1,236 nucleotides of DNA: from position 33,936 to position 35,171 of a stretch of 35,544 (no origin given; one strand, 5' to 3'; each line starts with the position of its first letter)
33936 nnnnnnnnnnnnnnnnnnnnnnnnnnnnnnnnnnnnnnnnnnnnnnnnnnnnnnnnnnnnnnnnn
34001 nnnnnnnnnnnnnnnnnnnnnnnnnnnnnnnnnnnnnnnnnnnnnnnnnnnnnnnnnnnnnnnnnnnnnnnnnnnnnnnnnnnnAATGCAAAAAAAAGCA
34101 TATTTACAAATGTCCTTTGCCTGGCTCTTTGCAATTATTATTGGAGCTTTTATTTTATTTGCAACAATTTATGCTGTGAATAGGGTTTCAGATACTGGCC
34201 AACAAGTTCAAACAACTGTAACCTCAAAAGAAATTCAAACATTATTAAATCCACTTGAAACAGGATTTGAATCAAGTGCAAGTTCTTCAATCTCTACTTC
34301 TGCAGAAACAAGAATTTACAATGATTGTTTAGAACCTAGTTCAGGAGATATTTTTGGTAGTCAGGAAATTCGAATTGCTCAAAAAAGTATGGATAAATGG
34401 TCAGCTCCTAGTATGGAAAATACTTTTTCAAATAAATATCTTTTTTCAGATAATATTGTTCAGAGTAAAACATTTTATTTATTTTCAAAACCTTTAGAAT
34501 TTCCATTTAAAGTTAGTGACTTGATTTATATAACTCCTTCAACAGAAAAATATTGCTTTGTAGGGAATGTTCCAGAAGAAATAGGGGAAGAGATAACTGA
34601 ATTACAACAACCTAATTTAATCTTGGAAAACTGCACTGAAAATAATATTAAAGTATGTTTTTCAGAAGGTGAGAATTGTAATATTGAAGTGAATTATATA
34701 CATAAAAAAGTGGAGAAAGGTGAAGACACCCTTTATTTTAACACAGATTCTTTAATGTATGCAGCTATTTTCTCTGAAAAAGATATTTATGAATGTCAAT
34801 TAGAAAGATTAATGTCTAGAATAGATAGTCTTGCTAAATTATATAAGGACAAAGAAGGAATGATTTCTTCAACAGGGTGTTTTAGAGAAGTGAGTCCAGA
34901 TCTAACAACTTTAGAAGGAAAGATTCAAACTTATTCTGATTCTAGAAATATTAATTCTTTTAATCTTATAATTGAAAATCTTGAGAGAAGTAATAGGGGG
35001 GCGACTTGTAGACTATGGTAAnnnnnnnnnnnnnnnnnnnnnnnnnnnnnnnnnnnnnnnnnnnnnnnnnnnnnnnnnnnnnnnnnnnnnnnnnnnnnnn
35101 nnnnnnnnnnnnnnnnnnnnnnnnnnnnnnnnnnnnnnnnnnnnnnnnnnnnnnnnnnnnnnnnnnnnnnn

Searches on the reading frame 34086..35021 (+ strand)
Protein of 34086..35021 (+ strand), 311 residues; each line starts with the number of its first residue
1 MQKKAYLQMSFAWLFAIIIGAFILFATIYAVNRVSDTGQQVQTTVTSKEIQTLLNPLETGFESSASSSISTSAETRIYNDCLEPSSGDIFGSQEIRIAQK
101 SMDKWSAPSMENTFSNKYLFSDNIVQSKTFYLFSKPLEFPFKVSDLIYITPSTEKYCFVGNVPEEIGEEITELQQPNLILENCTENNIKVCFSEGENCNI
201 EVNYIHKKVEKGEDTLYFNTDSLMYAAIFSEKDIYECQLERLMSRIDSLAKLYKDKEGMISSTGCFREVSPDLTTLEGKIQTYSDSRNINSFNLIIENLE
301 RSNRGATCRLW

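Call 7: search_protein_families(library=pfam, proteins=[window:34086-35021:+], max_evalue=0.001)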
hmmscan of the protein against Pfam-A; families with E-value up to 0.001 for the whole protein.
window:34086-35021:+ (311 aa): 0 families

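Call 10: search_protein_families(library=ncbifam, proteins=[window:34086-35021:+], max_evalue=0.1)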
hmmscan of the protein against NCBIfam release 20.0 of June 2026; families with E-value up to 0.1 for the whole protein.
window:34086-35021:+ (311 aa): 1 family
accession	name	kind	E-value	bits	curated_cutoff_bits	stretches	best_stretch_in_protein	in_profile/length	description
TIGR00556.1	pantethn_trn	domain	0.097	12.8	45.35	0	226-299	27-97/128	phosphopantetheine--protein transferase domain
